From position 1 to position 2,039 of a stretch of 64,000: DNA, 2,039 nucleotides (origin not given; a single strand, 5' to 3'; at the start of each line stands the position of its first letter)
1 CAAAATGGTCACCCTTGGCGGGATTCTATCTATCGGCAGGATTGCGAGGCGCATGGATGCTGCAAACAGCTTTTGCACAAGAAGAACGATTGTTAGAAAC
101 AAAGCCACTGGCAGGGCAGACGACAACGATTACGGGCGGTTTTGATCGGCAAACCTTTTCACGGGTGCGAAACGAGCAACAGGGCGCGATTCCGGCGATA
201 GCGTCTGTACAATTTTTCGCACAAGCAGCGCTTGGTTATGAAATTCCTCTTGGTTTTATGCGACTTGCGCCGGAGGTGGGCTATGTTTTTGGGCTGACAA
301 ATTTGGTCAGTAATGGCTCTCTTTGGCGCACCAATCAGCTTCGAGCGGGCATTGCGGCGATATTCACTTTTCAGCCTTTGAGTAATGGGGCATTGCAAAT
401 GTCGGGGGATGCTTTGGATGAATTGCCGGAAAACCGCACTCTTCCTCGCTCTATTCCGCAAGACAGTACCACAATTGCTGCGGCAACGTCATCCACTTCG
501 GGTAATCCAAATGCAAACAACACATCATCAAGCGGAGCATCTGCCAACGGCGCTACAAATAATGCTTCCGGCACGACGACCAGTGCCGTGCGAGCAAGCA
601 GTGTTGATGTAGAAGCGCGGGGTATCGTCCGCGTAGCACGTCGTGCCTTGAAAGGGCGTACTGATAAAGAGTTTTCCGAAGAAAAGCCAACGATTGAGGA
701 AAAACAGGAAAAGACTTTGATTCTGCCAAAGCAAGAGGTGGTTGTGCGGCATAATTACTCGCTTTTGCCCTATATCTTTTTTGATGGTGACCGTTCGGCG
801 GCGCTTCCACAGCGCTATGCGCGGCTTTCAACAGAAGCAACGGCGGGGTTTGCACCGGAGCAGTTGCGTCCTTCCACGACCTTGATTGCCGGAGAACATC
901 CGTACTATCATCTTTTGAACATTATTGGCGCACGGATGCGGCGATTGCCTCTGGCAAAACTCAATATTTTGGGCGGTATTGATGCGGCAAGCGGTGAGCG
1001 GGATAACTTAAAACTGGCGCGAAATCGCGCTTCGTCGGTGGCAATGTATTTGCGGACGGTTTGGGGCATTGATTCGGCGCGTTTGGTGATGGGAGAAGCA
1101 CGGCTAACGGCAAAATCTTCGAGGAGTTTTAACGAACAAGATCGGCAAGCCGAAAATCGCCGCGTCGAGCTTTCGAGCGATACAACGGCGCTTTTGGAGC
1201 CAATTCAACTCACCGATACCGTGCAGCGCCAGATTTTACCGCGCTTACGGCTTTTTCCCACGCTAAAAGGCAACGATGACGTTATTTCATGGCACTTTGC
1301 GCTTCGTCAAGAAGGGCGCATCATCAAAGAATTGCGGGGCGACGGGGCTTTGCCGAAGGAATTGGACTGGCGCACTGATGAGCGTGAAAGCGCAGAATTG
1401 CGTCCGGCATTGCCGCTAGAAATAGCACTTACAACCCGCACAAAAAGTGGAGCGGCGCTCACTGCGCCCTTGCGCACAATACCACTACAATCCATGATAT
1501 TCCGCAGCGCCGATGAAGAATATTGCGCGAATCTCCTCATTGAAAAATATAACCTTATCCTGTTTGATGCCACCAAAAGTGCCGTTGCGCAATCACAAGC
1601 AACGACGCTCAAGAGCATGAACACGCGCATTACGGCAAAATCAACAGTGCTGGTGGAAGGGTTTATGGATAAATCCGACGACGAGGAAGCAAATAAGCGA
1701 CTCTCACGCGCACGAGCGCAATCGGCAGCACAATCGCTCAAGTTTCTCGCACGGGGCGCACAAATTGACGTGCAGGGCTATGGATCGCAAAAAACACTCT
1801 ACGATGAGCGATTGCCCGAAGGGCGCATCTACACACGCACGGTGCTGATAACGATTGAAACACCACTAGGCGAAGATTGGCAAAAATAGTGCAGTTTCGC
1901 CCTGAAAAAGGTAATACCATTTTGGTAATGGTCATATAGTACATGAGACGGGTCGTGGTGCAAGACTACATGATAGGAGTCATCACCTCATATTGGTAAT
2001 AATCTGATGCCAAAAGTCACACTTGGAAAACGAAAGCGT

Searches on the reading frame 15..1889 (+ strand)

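Call 52: search_protein_families(library=pfam, proteins=[window:15-1889:+])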
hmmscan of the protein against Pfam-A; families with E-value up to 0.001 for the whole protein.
window:15-1889:+ (624 aa): 1 family
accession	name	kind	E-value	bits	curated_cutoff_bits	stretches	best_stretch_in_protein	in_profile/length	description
PF00691.25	OmpA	-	3e-14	53.6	27.2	1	516-605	1-95/98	OmpA family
